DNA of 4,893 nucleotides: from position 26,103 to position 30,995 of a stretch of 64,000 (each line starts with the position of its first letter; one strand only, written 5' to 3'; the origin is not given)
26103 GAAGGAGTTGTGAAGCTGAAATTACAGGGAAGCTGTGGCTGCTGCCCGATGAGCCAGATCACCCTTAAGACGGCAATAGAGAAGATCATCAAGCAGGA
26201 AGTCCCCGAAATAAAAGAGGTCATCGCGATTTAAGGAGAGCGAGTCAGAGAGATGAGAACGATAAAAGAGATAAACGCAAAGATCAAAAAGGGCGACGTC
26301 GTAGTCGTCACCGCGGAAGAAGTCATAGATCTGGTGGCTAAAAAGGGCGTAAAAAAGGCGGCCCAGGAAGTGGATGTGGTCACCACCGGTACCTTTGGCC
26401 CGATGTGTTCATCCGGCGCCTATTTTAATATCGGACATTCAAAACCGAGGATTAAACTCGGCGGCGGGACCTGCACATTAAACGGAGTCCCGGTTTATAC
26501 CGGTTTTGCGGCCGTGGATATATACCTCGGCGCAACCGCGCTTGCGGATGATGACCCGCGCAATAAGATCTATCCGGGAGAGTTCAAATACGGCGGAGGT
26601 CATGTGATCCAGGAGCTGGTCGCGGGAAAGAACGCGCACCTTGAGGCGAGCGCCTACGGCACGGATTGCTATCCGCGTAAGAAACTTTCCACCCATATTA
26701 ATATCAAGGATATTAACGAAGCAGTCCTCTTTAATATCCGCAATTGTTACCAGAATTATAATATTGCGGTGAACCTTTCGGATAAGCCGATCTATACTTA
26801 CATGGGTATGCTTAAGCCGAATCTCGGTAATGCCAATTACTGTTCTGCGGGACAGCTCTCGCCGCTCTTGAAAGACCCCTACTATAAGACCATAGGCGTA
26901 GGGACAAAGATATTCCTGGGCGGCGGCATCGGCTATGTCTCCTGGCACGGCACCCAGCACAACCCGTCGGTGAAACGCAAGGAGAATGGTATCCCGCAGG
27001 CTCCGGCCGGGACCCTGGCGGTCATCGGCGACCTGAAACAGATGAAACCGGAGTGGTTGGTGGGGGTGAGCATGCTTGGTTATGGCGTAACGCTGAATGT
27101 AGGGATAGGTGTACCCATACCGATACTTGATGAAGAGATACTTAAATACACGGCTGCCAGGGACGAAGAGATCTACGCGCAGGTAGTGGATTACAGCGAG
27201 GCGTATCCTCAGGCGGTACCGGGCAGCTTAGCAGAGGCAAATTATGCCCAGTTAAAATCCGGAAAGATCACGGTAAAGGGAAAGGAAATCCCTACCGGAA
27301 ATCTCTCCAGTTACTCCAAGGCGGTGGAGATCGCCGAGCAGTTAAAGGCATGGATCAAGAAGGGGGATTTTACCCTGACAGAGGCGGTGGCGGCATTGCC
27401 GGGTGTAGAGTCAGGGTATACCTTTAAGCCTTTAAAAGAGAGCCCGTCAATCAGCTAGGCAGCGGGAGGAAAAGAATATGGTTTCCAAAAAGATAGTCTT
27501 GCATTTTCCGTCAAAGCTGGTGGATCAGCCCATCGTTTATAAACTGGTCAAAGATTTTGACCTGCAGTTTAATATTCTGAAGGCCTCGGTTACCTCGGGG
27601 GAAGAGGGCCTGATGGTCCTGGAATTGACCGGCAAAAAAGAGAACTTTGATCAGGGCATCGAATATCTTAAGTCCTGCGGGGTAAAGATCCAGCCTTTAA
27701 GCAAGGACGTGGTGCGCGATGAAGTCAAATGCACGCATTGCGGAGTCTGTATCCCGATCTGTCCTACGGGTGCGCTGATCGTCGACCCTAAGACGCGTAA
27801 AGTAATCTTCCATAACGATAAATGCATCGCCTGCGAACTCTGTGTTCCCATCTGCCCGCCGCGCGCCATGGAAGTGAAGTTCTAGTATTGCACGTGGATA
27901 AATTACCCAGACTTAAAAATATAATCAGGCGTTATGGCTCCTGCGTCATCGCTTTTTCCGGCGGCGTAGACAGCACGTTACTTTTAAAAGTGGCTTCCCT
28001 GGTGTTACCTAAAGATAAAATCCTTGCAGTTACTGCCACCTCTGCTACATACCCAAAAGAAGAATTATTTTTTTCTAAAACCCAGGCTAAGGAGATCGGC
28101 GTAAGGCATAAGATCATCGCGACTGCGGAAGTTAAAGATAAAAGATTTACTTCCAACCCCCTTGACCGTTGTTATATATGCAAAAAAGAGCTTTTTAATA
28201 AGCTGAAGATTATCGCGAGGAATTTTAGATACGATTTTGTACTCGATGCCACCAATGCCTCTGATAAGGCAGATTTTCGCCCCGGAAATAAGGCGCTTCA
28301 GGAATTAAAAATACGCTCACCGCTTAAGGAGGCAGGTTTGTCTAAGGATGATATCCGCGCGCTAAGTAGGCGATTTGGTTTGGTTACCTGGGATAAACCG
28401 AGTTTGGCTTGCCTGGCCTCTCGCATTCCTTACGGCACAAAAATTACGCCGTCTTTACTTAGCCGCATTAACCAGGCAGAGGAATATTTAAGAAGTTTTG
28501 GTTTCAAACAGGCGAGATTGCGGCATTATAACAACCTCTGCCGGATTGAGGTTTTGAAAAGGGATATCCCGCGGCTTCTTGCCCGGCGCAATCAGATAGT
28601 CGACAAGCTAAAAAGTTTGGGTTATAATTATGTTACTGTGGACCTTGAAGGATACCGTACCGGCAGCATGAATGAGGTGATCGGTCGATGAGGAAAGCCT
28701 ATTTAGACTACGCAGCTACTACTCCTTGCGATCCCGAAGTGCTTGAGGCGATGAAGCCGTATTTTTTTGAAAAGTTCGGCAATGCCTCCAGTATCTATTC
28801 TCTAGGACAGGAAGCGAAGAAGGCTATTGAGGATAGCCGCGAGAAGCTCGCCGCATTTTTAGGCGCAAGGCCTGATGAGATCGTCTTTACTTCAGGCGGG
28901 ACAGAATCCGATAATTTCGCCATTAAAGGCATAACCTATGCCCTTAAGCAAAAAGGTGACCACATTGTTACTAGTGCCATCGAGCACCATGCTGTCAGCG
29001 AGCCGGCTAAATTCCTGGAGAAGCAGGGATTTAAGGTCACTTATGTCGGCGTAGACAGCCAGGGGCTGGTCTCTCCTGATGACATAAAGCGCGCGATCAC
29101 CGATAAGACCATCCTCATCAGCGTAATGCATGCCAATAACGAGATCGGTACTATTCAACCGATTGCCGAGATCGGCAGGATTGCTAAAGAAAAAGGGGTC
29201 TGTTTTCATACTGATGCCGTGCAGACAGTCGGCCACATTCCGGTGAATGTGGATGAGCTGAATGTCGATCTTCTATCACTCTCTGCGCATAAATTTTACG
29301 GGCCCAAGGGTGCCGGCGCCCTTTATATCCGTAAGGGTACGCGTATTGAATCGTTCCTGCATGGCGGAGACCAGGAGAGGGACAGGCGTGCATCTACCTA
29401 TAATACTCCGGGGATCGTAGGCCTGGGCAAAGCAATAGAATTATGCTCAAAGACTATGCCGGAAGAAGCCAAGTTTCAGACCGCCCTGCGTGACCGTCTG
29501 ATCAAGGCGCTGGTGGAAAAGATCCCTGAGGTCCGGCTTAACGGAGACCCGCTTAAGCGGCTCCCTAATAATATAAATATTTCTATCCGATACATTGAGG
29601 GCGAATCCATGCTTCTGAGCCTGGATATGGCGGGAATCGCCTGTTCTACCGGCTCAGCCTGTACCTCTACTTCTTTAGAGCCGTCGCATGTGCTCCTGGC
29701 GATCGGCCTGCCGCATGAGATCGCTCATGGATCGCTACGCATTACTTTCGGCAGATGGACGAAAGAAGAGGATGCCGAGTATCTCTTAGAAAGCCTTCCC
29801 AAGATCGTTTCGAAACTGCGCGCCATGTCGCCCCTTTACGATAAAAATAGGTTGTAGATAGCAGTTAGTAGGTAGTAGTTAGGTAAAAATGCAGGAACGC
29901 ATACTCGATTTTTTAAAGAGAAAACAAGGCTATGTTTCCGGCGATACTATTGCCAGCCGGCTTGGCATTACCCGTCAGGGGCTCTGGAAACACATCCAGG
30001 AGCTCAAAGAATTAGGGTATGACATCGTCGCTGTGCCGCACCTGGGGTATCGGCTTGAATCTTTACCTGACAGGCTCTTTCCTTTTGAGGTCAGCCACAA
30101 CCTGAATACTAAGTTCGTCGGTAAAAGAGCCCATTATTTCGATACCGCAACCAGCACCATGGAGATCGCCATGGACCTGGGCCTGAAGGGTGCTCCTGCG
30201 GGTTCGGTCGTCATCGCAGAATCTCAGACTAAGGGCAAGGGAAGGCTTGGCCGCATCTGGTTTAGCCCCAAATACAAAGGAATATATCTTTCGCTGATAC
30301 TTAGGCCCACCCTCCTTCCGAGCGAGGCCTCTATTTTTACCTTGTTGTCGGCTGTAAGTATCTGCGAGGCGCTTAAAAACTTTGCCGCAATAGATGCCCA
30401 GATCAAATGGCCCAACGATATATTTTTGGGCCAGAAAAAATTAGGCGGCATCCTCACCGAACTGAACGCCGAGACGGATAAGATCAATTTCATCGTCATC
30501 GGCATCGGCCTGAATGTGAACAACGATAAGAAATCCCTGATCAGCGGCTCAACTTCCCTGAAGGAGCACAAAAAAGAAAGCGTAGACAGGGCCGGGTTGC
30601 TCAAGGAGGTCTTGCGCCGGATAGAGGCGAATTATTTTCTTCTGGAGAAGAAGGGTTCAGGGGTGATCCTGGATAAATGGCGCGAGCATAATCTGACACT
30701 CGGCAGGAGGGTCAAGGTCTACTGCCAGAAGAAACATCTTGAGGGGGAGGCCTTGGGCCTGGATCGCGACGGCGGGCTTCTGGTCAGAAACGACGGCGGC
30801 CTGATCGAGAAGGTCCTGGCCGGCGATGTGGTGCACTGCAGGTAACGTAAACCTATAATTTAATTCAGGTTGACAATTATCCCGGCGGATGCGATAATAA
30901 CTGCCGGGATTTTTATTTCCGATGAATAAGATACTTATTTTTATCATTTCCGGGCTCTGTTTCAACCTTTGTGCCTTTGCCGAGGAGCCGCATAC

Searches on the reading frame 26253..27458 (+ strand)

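Call 28: search_protein_families(library=pfam, proteins=[window:26253-27458:+], max_evalue=0.0001)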
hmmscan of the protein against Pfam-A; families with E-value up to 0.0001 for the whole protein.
window:26253-27458:+ (401 aa): 1 family
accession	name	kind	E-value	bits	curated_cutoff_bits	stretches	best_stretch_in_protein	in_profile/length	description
PF01837.22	HcyBio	-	3.1e-155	516.8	26.2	1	16-375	1-349/349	Homocysteine biosynthesis enzyme, sulfur-incorporation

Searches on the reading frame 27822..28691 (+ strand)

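Call 28: search_protein_families(library=pfam, proteins=[window:27822-28691:+], max_evalue=0.0001)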
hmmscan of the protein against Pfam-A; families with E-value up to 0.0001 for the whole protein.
window:27822-28691:+ (289 aa): 2 families
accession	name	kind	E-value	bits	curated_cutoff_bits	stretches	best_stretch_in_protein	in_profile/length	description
PF01171.26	ATP_bind_3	-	3.3e-05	24.1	27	1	41-144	2-92/182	PP-loop family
PF06508.19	QueC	-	6.7e-05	22.9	22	0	41-105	2-64/210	Queuosine biosynthesis protein QueC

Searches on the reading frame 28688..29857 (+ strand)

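Call 28: search_protein_families(library=pfam, proteins=[window:28688-29857:+], max_evalue=0.0001)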
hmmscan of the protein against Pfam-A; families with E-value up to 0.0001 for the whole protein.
window:28688-29857:+ (389 aa): 4 families
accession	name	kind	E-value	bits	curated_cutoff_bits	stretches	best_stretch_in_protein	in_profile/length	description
PF00266.25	Aminotran_5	-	1.8e-92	310.6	21.5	1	5-366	2-371/371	Aminotransferase class-V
PF01041.23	DegT_DnrJ_EryC1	-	6.6e-09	35.9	19.8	1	52-182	31-151/360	DegT/DnrJ/EryC1/StrS aminotransferase family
PF01212.27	Beta_elim_lyase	-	2.7e-07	30.6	27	1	63-177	48-169/288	Beta-eliminating lyase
PF01053.26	Cys_Met_Meta_PP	-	3.1e-05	23.1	27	1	76-204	77-200/381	Cys/Met metabolism PLP-dependent enzyme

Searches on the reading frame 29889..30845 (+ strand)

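Call 28: search_protein_families(library=pfam, proteins=[window:29889-30845:+], max_evalue=0.0001)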
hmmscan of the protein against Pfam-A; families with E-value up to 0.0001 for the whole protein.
window:29889-30845:+ (318 aa): 4 families
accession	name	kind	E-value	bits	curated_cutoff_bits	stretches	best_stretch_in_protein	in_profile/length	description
PF03099.24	BPL_LplA_LipB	-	1.1e-23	84.1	21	1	87-209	5-133/133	Biotin/lipoate A/B protein ligase family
PF08279.18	HTH_11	-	3e-16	59.5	25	1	2-55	2-55/55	HTH domain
PF02237.23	BPL_C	-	2e-08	34.5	21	1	270-316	1-47/48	Biotin protein ligase C terminal domain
PF16917.10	BPL_LplA_LipB_2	-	6e-07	29.6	27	1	119-265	29-182/183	Biotin/lipoate A/B protein ligase family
